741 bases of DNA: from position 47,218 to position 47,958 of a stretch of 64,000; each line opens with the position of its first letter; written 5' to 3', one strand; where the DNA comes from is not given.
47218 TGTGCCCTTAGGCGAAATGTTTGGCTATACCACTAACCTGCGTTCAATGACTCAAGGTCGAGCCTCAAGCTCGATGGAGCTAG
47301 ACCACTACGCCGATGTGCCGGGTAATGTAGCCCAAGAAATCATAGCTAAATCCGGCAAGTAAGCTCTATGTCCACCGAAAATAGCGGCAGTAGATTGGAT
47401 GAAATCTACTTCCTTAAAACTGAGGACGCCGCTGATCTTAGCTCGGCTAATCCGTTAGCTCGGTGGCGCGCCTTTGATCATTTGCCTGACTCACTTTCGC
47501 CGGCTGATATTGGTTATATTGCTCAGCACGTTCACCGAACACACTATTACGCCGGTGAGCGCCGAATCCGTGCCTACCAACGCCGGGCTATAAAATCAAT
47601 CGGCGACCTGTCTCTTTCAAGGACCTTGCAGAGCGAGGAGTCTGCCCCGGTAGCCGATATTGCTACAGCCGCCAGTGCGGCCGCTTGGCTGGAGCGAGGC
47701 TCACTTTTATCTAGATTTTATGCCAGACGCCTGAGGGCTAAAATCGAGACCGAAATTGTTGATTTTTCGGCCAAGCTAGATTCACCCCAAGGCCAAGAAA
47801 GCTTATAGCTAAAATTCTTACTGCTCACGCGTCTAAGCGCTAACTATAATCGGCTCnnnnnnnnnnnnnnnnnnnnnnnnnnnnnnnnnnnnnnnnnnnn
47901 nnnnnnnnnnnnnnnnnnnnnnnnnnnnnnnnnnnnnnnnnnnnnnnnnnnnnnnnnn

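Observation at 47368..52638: Five-gene accessory block inserted between fusA and tuf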

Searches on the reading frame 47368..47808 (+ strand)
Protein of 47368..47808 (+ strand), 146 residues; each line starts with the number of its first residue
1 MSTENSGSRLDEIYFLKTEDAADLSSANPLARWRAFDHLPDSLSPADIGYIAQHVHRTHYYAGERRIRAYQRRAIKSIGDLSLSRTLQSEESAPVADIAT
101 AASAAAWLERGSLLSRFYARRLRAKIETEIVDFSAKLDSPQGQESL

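Call 3: search_protein_families(library=pfam, proteins=[window:47368-47808:+], max_evalue=0.01)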
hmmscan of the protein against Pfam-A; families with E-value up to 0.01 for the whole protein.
window:47368-47808:+ (146 aa): 0 families

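Call 4: search_protein_families(library=ncbifam, proteins=[window:47368-47808:+], max_evalue=0.01)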
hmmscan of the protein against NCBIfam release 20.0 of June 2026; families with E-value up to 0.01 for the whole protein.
window:47368-47808:+ (146 aa): 0 families

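Call 56: search_protein_representatives(protein=window:47368-47808:+)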
Query: 146 residues. Proteins with E-value up to 0.001 (for the whole library): 3; up to 1e-10: 1; up to 1e-30: 1. The best 3 are listed.
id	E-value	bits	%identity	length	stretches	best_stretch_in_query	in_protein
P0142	8.0e-45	168.7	60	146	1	8-140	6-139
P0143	7.7e-10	55.5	58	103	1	89-140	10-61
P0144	1.7e-09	54.4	37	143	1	13-132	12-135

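Call 79: find_homologous_proteins(query=window:47368-47808:+, max_evalue=0.01)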
Query window:47368-47808:+ (146 aa): 2 proteins with E <= 0.01 among 223 candidates.
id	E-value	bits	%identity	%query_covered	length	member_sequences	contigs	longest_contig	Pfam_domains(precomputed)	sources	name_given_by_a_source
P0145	2.2e-87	308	100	100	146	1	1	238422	-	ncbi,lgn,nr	ncbi:MAG TPA: hypothetical protein VFP35_03530 [Candidatus Saccharimonadales bacterium]|nr:hypotheti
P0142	2.5e-44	169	59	93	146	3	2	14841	-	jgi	jgi:hypothetical protein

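Call 80: find_encoding_contigs(protein=P0142, flank=10000, max_places=3)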
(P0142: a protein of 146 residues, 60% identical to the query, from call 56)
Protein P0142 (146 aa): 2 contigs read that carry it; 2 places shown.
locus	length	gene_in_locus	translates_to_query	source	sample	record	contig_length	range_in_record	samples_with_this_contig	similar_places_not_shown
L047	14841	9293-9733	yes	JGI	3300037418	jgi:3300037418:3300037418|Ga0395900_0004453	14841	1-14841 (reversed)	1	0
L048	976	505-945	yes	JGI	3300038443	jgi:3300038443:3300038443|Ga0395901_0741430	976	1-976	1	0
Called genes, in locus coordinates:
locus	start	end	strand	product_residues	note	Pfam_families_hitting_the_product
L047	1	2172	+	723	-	?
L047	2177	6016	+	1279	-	PF04997:RNA_pol_Rpb1_1, PF00623:RNA_pol_Rpb1_2, PF04983:RNA_pol_Rpb1_3, PF05000:RNA_pol_Rpb1_4 (weak), PF04998:RNA_pol_Rpb1_5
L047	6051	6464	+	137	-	PF00164:Ribosom_S12_S23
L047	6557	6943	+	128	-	PF00177:Ribosomal_S7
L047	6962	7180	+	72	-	-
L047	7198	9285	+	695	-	PF00009:GTP_EFTU, PF03144:GTP_EFTU_D2, PF22042:EF-G_D2, PF14492:EFG_III, PF16658:RF3_C (weak), PF03764:EFG_IV, PF00679:EFG_C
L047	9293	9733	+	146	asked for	-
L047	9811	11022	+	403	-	PF13439:Glyco_transf_4, PF00534:Glycos_transf_1, PF13692:Glyco_trans_1_4, PF13524:Glyco_trans_1_2 (weak), PF26337:Gtf3_C (weak)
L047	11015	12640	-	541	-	PF00128:Alpha-amylase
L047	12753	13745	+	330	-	PF00698:Acyl_transf_1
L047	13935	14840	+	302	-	?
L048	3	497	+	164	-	?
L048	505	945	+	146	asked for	-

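Call 81: search_protein_families(library=ncbifam, proteins=[L047:9811-11022:+, L047:11015-12640:-, L047:12753-13745:+], max_evalue=0.00001)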
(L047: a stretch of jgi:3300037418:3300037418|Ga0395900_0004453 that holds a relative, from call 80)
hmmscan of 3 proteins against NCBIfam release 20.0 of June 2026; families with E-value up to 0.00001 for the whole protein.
L047:9811-11022:+ (403 aa): 25 families
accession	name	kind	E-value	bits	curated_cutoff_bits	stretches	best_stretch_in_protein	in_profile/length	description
NF041010.1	glycosy_Agl16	equivalog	7.3e-19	67.8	575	1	179-338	159-320/352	glycosylation protein Agl16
NF012028.0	PRK15484.1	subfamily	1.1e-17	64.3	618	1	197-331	193-344/380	lipopolysaccharide N-acetylglucosaminyltransferase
TIGR03999.1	thiol_BshA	equivalog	1.4e-15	57.1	273.7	1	217-364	223-374/375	N-acetyl-alpha-D-glucosaminyl L-malate synthase BshA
NF053787.1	GlcN_PG_synth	equivalog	1.2e-13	50.7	480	1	198-364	198-360/361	N-acetylglucosaminyl phosphatidylglycerol synthase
NF041876.1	EPS_EpsE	equivalog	7.8e-13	48.4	400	1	200-348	217-381/389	exopolysaccharide biosynthesis GT4 family glycosyltransferase EpsE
TIGR03449.1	mycothiol_MshA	equivalog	9e-12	44.6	462.5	1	247-363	281-403/406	D-inositol-3-phosphate glycosyltransferase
NF038255.1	exopoly_VpsD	equivalog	1.3e-11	44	300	1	208-364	214-380/381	VpsD family glycosyltransferase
TIGR03088.1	stp2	hypoth_equivalog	1.1e-10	41.1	409.05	1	280-364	282-374/374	TIGR03088 family PEP-CTERM/XrtA system glycosyltransferase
TIGR02149.1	glgA_Coryne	subfamily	1.5e-10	40.8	302.4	1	192-322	199-335/391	glycogen synthase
NF047880.1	glyco_SdgA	exception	1e-09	37.5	800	1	189-332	307-454/488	serine-aspartate repeat adhesin O-glycosyltransferase SdgA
NF041139.1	TreT_Thcocales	equivalog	1.1e-09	37.6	775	1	201-357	233-406/412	trehalose synthase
TIGR04157.1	glyco_rSAM_CFB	subfamily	3.5e-09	36.2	400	1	189-320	220-350/406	TIGR04157 family glycosyltransferase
NF049988.1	MGlcDAGSynMgs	equivalog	7.6e-09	35.4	400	1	223-334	244-353/398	alpha-monoglucosyldiacylglycerol synthase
NF038229.1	Glyco4_Geo_Pelo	equivalog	6.8e-08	31.9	400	1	192-364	156-337/338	GPMC system family 4 glycosyltransferase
TIGR02470.1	sucr_synth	equivalog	1.1e-07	30.4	810.4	1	279-329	652-702/784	sucrose synthase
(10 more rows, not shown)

L047:11015-12640:- (541 aa): 31 families (the best 25 are shown)
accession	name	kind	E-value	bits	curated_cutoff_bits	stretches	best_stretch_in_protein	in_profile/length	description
NF051899.1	BetGalacBglAAgro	equivalog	9.9e-142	473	900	1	12-505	2-503/537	beta-galactosidase BglA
TIGR02403.1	trehalose_treC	equivalog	2.3e-121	406.1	799.05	2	12-381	1-366/544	alpha,alpha-phosphotrehalase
NF008183.0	PRK10933.1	subfamily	3.2e-113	379.3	535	2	9-380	4-370/551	alpha,alpha-phosphotrehalase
TIGR02456.1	treS_nterm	equivalog_domain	8.4e-98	328.2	678.35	2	11-221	1-207/539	maltose alpha-D-glucosyltransferase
NF041090.1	Cyc-maltodext_AglB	equivalog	4.5e-43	147.7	540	2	35-213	62-208/470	cyclomaltodextrinase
NF041321.1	Alpha-amyl_MalA_Halo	equivalog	1.4e-39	136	875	2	3-212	247-426/666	alpha-amylase MalA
NF008051.0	PRK10785.1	equivalog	3.9e-39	134.3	568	2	11-219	158-343/607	maltodextrin glucosidase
NF011083.0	PRK14510.1-2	equivalog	4.8e-22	77.3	1322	1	35-157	220-341/1186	bifunctional glycogen debranching protein GlgX/4-alpha-glucanotransferase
TIGR02401.1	trehalose_TreY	equivalog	9.9e-18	63.7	498.65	1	42-122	20-100/838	malto-oligosyltrehalose synthase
NF007051.0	PRK09505.1-1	equivalog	2.7e-17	62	864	1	35-156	236-367/686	alpha-amylase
TIGR02402.1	trehalose_TreZ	equivalog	5.7e-17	61.2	538.8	1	35-115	109-186/545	malto-oligosyltrehalose trehalohydrolase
NF007059.0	PRK09505.2-4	equivalog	3.6e-14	52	865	1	35-116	226-317/683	alpha-amylase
NF007060.0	PRK09505.2-5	equivalog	7.5e-13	47.4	790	1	35-115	232-322/690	alpha-amylase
NF007052.0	PRK09505.1-2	equivalog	8.3e-13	47.4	749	1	35-116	226-317/677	alpha-amylase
NF006970.0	PRK09441.1-3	equivalog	3.3e-12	45.8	516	1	54-214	70-232/466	alpha-amylase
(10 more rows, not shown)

L047:12753-13745:+ (330 aa): 4 families
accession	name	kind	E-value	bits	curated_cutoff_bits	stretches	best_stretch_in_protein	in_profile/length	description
TIGR00128.1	fabD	equivalog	8e-25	87.9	260.9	1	6-302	2-285/290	ACP S-malonyltransferase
TIGR03131.1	malonate_mdcH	equivalog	9.4e-25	87.6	297.9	1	10-302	4-274/297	malonate decarboxylase subunit epsilon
NF045894.1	PKS_plus_SDR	equivalog_domain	6.2e-18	63.8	1740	1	4-302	529-813/1515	type I polyketide synthase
TIGR02813.1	omega_3_PfaA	subfamily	1.1e-07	29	1010.1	1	58-170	648-765/2582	polyketide-type polyunsaturated fatty acid synthase PfaA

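Call 85: search_solved_structures(query=L047:9811-11022:+, max_evalue=0.00001)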
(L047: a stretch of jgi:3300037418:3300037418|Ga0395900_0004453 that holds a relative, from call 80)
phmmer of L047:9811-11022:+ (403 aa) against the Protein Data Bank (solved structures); distinct sequences matched with E-value up to 0.00001: 21.
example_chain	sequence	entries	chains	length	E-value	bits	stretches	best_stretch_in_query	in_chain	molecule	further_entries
7fg9_A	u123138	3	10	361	3.6e-61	210.5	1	7-365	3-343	Glycosyl transferase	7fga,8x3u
8x3q_C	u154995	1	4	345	3.9e-61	210.4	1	7-364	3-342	Glycosyl transferase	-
9v0l_A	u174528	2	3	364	4.8e-31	111.4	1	181-365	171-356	tetrahydrobiopterin glucosyltransferases | tetrahydrobiopterin glucosyltransferase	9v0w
5zer_A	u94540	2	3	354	2.7e-27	99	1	37-353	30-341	UDP-glucose:tetrahydrobiopterin glucosyltransferase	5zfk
5ze7_B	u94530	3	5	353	2.7e-27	99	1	37-353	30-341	UDP-glucose:tetrahydrobiopterin glucosyltransferase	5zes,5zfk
2f9f_A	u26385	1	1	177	1.7e-16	63.5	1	197-333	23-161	first mannosyl transferase (wbaZ-1)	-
2jjm_A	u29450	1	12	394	9.1e-11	44.6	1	242-367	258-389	GLYCOSYL TRANSFERASE, GROUP 1 FAMILY PROTEIN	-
3mbo_A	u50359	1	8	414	1.1e-10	44.4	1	242-367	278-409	Glycosyltransferase, group 1 family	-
6kih_A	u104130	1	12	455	1.2e-10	44.2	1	196-319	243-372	Tll1590 protein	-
5d00_A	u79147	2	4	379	2.1e-10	43.4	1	217-364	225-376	N-acetyl-alpha-D-glucosaminyl L-malate synthase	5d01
5i45_A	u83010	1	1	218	9.3e-10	41.3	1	203-323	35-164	Glycosyl transferases group 1 family protein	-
2x6q_A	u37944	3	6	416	1.9e-09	40.3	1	198-356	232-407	TREHALOSE-SYNTHASE TRET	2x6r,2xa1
2xa2_A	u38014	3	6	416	1.2e-08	37.6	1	198-356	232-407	TREHALOSE-SYNTHASE TRET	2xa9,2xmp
6d9t_A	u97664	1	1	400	2.4e-08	36.6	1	246-320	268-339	Glycosyl transferase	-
6n1x_A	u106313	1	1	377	2.4e-08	36.6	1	246-320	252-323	Glycosyltransferase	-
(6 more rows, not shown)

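Call 86: search_solved_structures(query=L047:11015-12640:-, max_evalue=1e-60)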
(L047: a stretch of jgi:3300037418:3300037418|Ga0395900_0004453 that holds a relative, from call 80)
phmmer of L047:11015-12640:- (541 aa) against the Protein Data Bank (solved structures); distinct sequences matched with E-value up to 1e-60: 77 (the best 60 are shown).
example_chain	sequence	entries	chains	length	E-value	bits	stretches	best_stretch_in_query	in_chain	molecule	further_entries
3wy1_A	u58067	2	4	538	9.3e-121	407.2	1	11-500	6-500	Alpha-glucosidase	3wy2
3wy4_A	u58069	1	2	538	2e-120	406.1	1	11-500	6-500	Alpha-glucosidase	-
3wy3_A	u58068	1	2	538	4.3e-120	405.1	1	11-500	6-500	Alpha-glucosidase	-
6aav_A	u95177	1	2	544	2.8e-118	399.1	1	11-499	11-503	Alpha-glucosyltransferase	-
7voh_A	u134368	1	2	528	8.4e-114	384.3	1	11-490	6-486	alpha-glucosidase QsGH13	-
4m8u_A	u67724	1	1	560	8.2e-107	361.2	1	11-390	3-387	Oligo-1,6-glucosidase 1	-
4maz_A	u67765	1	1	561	2.2e-106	359.8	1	11-503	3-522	Oligo-1,6-glucosidase 1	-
5wcz_A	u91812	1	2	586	2.4e-106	359.6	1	11-503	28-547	Oligo-1,6-glucosidase 1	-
4m56_A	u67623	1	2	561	2.7e-106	359.5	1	11-503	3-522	Oligo-1,6-glucosidase 1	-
6k5p_A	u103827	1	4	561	3.6e-106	359.1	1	9-499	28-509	Binary toxin receptor protein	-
4mb1_A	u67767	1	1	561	4.2e-106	358.9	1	11-503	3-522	Oligo-1,6-glucosidase 1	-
7lv6_B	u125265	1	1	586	5.2e-106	358.6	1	11-390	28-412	Oligo-1,6-glucosidase 1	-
1uok_A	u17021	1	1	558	4.9e-105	355.3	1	10-382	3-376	OLIGO-1,6-GLUCOSIDASE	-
4gin_A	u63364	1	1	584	2.7e-102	346.3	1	10-498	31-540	Sucrose isomerase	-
4h2c_A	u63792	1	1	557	2.8e-102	346.2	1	11-498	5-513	Sucrose isomerase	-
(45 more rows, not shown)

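Call 97: search_protein_families(library=phrogs, proteins=[window:47368-47808:+], max_evalue=0.01)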
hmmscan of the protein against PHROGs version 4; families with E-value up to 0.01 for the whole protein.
window:47368-47808:+ (146 aa): 0 families

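Call 105: predict_structure(alignment_id=A4)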
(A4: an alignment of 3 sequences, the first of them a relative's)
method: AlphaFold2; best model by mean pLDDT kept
length: 146 residues; sequences in the alignment: 3
mean_pLDDT: 83.9   pTM: 0.77
mean pLDDT of the five models: 83.9, 82.8, 80.4, 72.2, 53.3
residues with pLDDT >= 90: 95; 70-90: 20; 50-70: 16; < 50: 15
segments of 3 or more residues with pLDDT < 50: 1-10, 142-146
pLDDT, mean of each block of 10 residues (from residue 1): 40 77 96 94 91 96 95 97 85 78 96 95 91 68 45
secondary structure, 60 per line:
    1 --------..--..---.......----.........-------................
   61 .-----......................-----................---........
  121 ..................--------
elements in order: H18-24 H29-37 H45-61 H67-88 H94-109 H113-138

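Call 107: fold_search(model_id=the predicted structure, library=pdb)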
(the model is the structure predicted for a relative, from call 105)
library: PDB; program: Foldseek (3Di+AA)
matches with E <= 10: 241; with E <= 0.001: 0
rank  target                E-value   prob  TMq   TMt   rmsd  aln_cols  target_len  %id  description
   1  6s9m_A                3.8e-01  0.69  0.31  0.17   9.9       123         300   11  Designed Armadillo Repeat protein Lock2 fused to target peptide KRKRKAKITW (released 2020-02-19)
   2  5mfm_B                6.3e-01  0.60  0.32  0.16   9.7       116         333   12  Designed armadillo repeat protein peptide fusion YIIIM6AII_GS11_(KR)5 (released 2017-09-13)
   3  4plq                  7.6e-01  0.28  0.28  0.18  10.8       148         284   13  Crystal Structures of Designed Armadillo Repeat Proteins: Implications of Construct Design and Crystallization Condition (released 2014-08-27)
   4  6xns_F                9.3e-01  0.60  0.41  0.21   8.5       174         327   14  C3_crown-05 (released 2020-12-23)
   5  7o9f_B                9.7e-01  0.28  0.24  0.15  10.1        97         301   12  Bacillus subtilis Ffh in complex with ppGpp (released 2022-02-02)
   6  5mfk_B                9.7e-01  0.25  0.25  0.18  10.7       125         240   14  Designed armadillo repeat protein YIII(Dq.V1)4CPAF in complex with peptide (KR)4 (released 2017-09-13)
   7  5aj2_B                9.7e-01  0.21  0.26  0.19  10.8       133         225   13  Cryo electron tomography of the Naip5-Nlrc4 inflammasome (released 2015-11-11)
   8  5mfm_F                1.1e+00  0.33  0.27  0.14  11.4       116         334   11  Designed armadillo repeat protein peptide fusion YIIIM6AII_GS11_(KR)5 (released 2017-09-13)
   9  6e9z_A                1.1e+00  0.54  0.37  0.27   6.9       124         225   17  DHF119 filament (released 2018-11-21)
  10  6jc4_A                1.2e+00  0.10  0.20  0.16  16.6       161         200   15  Crystal structure of the urease accessory protein UreF from Klebsiella pneumoniae (released 2020-01-29)
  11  8fbk                  1.2e+00  0.28  0.31  0.23  12.8       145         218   14  Improving the secretion of designed protein assemblies through negative design of cryptic transmembrane domains (released 2023-03-22)
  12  6xr2_B                1.3e+00  0.80  0.48  0.43   6.6       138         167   12  Computationally designed right-handed alpha/alpha homotrimeric toroid with 3 repeats per subunit (released 2021-07-14)
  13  4v8i_CT               1.3e+00  0.75  0.39  0.50   8.0        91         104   18  Crystal structure of YfiA bound to the 70S ribosome. (released 2014-07-09)
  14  6e9t_A                1.5e+00  0.84  0.48  0.33   5.6       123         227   17  DHF58 filament (released 2018-11-21)
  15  3vwa_A                1.5e+00  0.15  0.24  0.10  13.2       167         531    9  Crystal structure of Cex1p (released 2013-06-05)
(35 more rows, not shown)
